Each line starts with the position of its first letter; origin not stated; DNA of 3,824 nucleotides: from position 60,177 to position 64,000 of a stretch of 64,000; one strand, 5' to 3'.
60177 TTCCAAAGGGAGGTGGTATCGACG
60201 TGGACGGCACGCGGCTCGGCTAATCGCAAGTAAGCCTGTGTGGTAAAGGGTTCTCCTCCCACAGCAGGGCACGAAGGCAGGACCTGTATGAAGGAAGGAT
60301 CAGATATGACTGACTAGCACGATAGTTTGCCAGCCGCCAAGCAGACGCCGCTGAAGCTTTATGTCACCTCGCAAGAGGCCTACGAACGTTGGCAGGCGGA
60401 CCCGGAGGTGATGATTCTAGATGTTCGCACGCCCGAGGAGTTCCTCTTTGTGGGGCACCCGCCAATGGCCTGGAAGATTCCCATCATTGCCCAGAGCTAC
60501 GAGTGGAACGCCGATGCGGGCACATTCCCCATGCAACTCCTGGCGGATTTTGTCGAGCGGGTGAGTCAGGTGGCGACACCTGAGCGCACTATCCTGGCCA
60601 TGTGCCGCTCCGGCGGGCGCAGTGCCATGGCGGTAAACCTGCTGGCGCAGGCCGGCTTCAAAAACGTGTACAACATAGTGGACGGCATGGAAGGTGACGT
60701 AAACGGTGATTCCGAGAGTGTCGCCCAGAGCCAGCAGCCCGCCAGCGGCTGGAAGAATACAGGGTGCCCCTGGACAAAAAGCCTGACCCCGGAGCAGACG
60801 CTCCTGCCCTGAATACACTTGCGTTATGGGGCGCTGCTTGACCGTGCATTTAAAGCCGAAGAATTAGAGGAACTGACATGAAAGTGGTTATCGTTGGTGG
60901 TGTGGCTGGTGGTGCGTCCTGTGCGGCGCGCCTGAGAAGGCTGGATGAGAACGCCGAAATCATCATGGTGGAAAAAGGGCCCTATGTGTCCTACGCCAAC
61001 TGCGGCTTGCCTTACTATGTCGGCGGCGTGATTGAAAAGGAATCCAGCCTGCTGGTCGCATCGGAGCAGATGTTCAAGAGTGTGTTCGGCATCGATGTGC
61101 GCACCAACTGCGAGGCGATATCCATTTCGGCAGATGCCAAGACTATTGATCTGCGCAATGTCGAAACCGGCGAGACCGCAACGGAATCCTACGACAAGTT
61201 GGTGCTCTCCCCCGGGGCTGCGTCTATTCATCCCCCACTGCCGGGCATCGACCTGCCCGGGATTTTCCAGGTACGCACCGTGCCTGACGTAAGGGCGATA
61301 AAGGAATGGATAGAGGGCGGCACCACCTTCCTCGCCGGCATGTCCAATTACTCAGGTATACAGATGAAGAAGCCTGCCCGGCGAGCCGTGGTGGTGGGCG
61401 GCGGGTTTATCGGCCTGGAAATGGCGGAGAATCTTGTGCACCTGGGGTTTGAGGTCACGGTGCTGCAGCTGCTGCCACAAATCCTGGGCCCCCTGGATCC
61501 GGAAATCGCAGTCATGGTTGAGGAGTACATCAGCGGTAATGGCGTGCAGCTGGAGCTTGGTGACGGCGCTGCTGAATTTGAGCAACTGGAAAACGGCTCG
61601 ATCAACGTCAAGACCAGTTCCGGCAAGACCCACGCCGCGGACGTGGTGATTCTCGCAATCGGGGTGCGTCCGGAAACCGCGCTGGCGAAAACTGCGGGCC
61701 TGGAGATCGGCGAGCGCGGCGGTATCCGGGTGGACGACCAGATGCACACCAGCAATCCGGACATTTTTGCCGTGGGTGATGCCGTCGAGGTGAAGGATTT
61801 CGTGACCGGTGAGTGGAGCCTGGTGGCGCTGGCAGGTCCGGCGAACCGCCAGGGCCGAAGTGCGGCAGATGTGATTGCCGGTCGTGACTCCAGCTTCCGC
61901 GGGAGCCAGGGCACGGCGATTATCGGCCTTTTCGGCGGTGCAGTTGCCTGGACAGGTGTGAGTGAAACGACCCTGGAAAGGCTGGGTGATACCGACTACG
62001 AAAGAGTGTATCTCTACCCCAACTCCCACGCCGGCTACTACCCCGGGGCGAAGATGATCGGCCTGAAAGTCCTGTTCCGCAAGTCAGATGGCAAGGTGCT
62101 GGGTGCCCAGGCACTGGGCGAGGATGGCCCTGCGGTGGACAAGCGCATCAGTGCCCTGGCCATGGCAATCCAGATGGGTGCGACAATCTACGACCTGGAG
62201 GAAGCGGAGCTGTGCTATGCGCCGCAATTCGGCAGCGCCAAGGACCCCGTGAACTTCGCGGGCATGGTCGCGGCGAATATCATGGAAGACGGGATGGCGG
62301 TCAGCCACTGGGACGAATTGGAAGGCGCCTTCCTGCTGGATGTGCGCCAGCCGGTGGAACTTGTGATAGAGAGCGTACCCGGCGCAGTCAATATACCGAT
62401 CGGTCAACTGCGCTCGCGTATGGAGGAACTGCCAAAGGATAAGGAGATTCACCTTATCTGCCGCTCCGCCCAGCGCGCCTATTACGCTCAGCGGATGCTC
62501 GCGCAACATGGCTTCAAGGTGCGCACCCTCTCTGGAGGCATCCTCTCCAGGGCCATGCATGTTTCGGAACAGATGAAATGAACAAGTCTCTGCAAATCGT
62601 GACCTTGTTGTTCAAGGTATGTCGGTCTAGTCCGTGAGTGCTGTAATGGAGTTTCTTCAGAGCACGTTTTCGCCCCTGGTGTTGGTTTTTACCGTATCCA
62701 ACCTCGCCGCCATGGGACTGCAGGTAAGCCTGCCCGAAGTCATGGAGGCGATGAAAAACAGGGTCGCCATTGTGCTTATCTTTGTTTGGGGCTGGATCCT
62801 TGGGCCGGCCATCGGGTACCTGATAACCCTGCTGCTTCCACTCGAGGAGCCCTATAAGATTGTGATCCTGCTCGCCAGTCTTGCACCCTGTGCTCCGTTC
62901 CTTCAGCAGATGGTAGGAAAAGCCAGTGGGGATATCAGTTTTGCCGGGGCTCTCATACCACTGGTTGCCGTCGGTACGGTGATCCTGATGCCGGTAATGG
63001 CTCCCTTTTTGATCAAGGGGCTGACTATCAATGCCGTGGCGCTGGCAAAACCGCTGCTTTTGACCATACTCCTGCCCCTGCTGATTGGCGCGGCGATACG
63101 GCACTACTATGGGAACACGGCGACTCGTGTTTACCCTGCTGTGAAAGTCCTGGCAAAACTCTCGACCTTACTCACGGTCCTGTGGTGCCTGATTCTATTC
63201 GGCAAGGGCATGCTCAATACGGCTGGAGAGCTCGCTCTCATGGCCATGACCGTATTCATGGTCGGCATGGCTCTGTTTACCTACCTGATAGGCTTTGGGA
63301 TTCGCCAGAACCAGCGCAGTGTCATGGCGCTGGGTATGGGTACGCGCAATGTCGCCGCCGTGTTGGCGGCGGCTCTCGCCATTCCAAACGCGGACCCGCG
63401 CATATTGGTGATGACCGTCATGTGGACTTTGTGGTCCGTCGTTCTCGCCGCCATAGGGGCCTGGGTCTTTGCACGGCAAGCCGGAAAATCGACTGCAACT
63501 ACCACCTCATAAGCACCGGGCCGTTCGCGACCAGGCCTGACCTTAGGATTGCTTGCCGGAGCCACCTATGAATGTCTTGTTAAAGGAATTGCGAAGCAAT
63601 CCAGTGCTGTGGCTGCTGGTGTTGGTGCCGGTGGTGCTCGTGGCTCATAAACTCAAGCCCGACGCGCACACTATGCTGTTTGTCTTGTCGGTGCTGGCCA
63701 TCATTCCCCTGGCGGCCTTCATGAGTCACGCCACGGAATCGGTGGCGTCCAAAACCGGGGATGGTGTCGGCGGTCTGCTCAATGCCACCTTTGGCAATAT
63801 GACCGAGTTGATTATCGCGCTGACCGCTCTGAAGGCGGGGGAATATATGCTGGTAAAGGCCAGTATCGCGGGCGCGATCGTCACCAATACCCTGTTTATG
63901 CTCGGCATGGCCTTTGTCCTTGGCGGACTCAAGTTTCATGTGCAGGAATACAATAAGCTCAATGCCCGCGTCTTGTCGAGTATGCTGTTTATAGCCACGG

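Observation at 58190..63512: Orphan DszB-family desulfinase homologue inside a same-strand sulfur-handling gene set (OMP, DszB-like, rhodanese, CoADR-rhodanese, BASS permease)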

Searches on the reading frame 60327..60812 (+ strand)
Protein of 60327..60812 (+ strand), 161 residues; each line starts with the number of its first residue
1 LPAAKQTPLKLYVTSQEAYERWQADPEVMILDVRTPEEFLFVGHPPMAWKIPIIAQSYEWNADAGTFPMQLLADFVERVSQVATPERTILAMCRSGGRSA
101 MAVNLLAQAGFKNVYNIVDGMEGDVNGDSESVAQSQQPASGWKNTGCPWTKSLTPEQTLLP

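Call 3: search_protein_families(library=pfam, proteins=[window:60327-60812:+], max_evalue=0.01)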
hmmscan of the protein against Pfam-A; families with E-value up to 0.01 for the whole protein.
window:60327-60812:+ (161 aa): 1 family
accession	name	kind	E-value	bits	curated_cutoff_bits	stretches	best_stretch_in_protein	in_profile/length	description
PF00581.25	Rhodanese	-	6.4e-14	52.7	22.2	1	16-123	2-98/102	Rhodanese-like domain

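Call 4: search_protein_families(library=ncbifam, proteins=[window:60327-60812:+], max_evalue=0.01)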
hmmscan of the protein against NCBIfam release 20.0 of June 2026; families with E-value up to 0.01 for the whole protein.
window:60327-60812:+ (161 aa): 10 families
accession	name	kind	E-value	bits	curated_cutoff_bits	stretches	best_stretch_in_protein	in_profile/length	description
NF006444.0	PRK08762.1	equivalog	2.1e-06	26.7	449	1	79-122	62-105/387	molybdopterin-synthase adenylyltransferase MoeB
NF008750.0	PRK11784.1-2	equivalog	3.7e-06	26.3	241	1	24-115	12-116/346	tRNA 2-selenouridine(34) synthase MnmH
NF001195.0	PRK00162.1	equivalog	5.8e-06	26.6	102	1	74-123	46-95/108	thiosulfate sulfurtransferase GlpE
NF045521.1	rhoda_near_glyco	subfamily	4.3e-05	23.3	145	1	78-137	63-121/144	rhodanese homology domain-containing protein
NF005902.0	PRK07878.1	equivalog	0.00027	19.9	647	1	78-121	336-378/392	adenylyltransferase/sulfurtransferase MoeZ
NF005646.0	PRK07411.1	equivalog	0.00028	20.1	633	1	26-122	298-377/390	molybdopterin-synthase adenylyltransferase MoeB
NF001133.1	PRK00142.1-1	equivalog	0.0014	18.3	170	0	20-121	114-200/229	oxygen-dependent tRNA uridine(34) hydroxylase TrhO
TIGR03167.1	tRNA_sel_U_synt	equivalog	0.0014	18.1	219.75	0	29-112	4-101/311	tRNA 2-selenouridine(34) synthase MnmH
NF041203.1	rhodanese_LYCAU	equivalog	0.005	16.5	115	0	91-120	83-112/126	rhodanese-related (seleno)protein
NF007627.0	PRK10287.1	equivalog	0.0087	16.3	102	0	73-117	46-91/104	thiosulfate sulfurtransferase PspE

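Call 47: search_solved_structures(query=window:60327-60812:+, max_evalue=0.001)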
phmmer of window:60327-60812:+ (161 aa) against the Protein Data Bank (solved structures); distinct sequences matched with E-value up to 0.001: 8.
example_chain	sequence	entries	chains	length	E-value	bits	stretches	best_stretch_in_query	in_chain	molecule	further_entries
2fsx_A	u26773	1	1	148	1.7e-17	67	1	13-151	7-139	COG0607: Rhodanese-related sulfurtransferase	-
8w14_A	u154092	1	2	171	9e-15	58.2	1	20-150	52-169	Rhodanese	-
1qxn_A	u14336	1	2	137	1.1e-08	38.3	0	84-123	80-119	sulfide dehydrogenase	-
1tq1_A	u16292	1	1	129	1.7e-07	34.5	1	30-122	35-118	senescence-associated family protein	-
5ve3_B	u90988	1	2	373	4.3e-07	33.2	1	51-121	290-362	BpPRF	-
5ve4_A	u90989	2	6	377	1.1e-05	28.6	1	51-121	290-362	BpPRF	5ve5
1vee_A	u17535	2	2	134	1.9e-05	27.8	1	15-125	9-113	proline-rich protein family | Putative protein At4g01050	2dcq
6mxv_A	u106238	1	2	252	3.3e-05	27.1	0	82-122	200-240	Rhodanese-like family protein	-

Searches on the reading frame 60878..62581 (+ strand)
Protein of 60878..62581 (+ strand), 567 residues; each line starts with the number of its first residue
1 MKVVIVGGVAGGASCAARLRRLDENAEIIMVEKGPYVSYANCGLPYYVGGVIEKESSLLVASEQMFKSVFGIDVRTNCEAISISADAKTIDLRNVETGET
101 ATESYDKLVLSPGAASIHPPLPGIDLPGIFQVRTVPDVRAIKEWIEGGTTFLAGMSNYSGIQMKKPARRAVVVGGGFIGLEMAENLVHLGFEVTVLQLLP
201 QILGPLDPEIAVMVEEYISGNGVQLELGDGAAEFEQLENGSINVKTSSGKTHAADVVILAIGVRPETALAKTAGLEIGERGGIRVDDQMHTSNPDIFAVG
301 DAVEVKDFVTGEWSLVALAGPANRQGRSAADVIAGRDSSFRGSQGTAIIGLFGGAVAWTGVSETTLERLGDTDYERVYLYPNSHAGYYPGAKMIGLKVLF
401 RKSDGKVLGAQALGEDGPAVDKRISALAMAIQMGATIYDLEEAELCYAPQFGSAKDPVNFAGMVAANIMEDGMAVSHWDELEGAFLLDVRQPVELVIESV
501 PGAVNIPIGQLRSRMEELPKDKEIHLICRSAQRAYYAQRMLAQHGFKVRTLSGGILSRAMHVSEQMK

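Call 3: search_protein_families(library=pfam, proteins=[window:60878-62581:+], max_evalue=0.01)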
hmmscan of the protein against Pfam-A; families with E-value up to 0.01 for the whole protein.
window:60878-62581:+ (567 aa): 9 families
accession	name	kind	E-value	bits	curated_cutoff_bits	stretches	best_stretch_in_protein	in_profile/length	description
PF07992.20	Pyr_redox_2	-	6.1e-63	213.4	26.1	1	1-310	1-278/291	Pyridine nucleotide-disulphide oxidoreductase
PF00070.33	Pyr_redox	-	6.7e-18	65.4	22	1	169-246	1-79/82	Pyridine nucleotide-disulphide oxidoreductase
PF02852.28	Pyr_redox_dim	-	6.8e-13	49.2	25.3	1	355-451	10-102/110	Pyridine nucleotide-disulphide oxidoreductase, dimerisation domain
PF00581.25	Rhodanese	-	2.7e-12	47.4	22.2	1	483-555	11-96/102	Rhodanese-like domain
PF13738.12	Pyr_redox_3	-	3.7e-09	36.7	30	1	166-300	163-305/305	Pyridine nucleotide-disulphide oxidoreductase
PF13450.12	NAD_binding_8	-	7.3e-07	29.8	21.9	0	5-37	1-31/68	NAD(P)-binding Rossmann-like domain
PF01266.30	DAO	-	1.5e-05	25.1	27.9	0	170-196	2-28/353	FAD dependent oxidoreductase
PF03486.20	HI0933_like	-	0.00014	21.9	50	0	210-311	111-191/244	HI0933-like protein Rossmann domain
PF13454.12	NAD_binding_9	-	0.0059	17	21.8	0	236-263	128-154/155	FAD-NAD(P)-binding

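Call 4: search_protein_families(library=ncbifam, proteins=[window:60878-62581:+], max_evalue=0.01)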
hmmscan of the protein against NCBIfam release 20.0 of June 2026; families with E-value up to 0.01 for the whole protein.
window:60878-62581:+ (567 aa): 71 families (the best 25 are shown)
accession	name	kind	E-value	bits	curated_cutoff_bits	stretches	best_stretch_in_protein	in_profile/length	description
TIGR03385.1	CoA_CoA_reduc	equivalog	1.8e-125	419.2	578.8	1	2-462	1-439/439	CoA-disulfide reductase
NF007123.0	PRK09564.1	equivalog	4.2e-100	335.5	458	1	1-465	1-443/444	CoA-disulfide reductase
NF010037.0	PRK13512.1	equivalog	7.3e-90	301.9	394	1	1-464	2-436/438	CoA-disulfide reductase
NF046103.1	NOXase_Strep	equivalog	1.6e-57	195.4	600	1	2-465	1-438/442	H2O-forming NADH oxidase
TIGR02374.1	nitri_red_nirB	equivalog_domain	2.4e-46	158.5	578.35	1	4-361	2-330/794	nitrite reductase large subunit NirB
NF045765.1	PhenlGlyoxDHPadH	equivalog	3.4e-46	158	475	1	3-346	5-319/416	NADH-dependent phenylglyoxylate dehydrogenase subunit epsilon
NF003437.0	PRK04965.1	equivalog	2.4e-36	125.6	392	1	2-306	4-278/378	NADH:flavorubredoxin reductase NorW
NF042949.2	3PPDioc_HcaD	equivalog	7.7e-35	120.4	450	1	2-331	3-303/386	3-phenylpropionate/cinnamic acid dioxygenase ferredoxin--NAD(+) reductase subunit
TIGR01350.1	lipoamide_DH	equivalog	6.4e-34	117.4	408.8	1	159-442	162-435/461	dihydrolipoyl dehydrogenase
TIGR02053.1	MerA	equivalog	1.4e-33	116.7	454.45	1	83-447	107-439/465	mercury(II) reductase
NF011565.0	PRK14989.1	subfamily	1.1e-31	109.7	883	1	8-388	12-356/847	nitrite reductase large subunit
NF041682.1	ant_diox_AndAa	equivalog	3.5e-29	101.7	650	1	3-303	6-279/406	anthranilate 1,2-dioxygenase system ferredoxin--NAD(+) reductase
NF004943.0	PRK06292.2-1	equivalog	4.9e-28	98.1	432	1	163-442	167-436/456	dihydrolipoyl dehydrogenase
NF004776.0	PRK06116.1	equivalog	6.6e-28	97.9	480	1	162-441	162-433/450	glutathione-disulfide reductase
TIGR01424.1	gluta_reduc_2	equivalog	5.1e-26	91.2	606.05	1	161-441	160-429/446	glutathione-disulfide reductase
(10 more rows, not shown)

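Call 46: search_solved_structures(query=window:60878-62581:+, max_evalue=1e-20)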
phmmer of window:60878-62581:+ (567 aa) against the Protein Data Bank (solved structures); distinct sequences matched with E-value up to 1e-20: 40.
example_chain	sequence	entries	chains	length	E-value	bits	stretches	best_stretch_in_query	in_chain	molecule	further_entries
3icr_A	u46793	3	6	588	4.7e-154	517.2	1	2-555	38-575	Coenzyme A-Disulfide Reductase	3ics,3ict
3nta_A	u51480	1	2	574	1.3e-146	492.6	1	2-555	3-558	FAD-dependent pyridine nucleotide-disulphide oxidoreductase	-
4ocg_A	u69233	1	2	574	2e-145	488.7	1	2-555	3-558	FAD-dependent pyridine nucleotide-disulphide oxidoreductase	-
3ntd_A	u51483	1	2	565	4.7e-145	487.5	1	2-555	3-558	FAD-dependent pyridine nucleotide-disulphide oxidoreductase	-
3nt6_A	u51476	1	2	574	1.1e-143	483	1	2-555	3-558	FAD-dependent pyridine nucleotide-disulphide oxidoreductase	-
8a56_A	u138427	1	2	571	1.6e-137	462.6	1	2-558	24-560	Coenzyme A-persulfide reductase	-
6pfz_D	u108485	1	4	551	4.4e-91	309.4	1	1-555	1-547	NADH oxidase (NoxA-3)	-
3iwa_A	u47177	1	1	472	2.8e-75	257.2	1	3-470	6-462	FAD-dependent pyridine nucleotide-disulphide oxidoreductase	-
3cgb_A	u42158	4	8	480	1.7e-68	234.8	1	1-462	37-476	Pyridine nucleotide-disulfide oxidoreductase, class I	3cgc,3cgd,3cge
6ruz_A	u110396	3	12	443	2.3e-67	231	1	2-463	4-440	NADH oxidase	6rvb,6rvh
1yqz_A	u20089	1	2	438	1.2e-62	215.5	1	2-464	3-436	coenzyme A disulfide reductase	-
4em3_A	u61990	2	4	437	1.2e-62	215.5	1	2-464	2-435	Coenzyme A disulfide reductase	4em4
4emw_A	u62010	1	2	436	1.5e-62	215.2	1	2-463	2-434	Coenzyme A disulfide reductase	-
4eqs_A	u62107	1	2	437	4.4e-62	213.6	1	2-464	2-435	Coenzyme A disulfide reductase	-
4eqr_A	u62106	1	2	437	4.4e-62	213.6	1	2-464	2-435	Coenzyme A disulfide reductase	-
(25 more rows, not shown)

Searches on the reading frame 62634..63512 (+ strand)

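Call 3: search_protein_families(library=pfam, proteins=[window:62634-63512:+], max_evalue=0.01)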
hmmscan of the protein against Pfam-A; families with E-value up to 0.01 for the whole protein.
window:62634-63512:+ (292 aa): 1 family
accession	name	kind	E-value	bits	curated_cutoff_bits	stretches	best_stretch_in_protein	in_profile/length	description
PF01758.21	SBF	-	4.1e-14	53.1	24.3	1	23-188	7-183/191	Sodium Bile acid symporter family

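Call 4: search_protein_families(library=ncbifam, proteins=[window:62634-63512:+], max_evalue=0.01)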
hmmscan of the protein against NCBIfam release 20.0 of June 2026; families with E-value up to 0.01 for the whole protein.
window:62634-63512:+ (292 aa): 1 family
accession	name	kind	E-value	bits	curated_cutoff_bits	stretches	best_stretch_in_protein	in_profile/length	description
TIGR00841.1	bass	subfamily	5e-06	26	326.3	1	10-279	33-304/321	bile acid:sodium symporter family transporter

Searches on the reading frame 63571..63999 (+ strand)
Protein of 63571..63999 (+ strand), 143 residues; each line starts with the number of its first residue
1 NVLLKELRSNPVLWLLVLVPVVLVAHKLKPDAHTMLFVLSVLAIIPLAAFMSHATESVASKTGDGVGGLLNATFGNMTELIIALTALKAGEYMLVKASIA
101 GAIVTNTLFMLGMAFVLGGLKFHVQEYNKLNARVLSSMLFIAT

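Call 74: search_protein_families(library=pfam, proteins=[window:63571-63999:+], max_evalue=0.01)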
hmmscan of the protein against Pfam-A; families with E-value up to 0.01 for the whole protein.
window:63571-63999:+ (143 aa): 1 family
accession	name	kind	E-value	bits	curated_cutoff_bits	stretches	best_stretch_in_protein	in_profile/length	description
PF01699.29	Na_Ca_ex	-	1.6e-13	51.3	24.9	1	34-142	3-115/151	Sodium/calcium exchanger protein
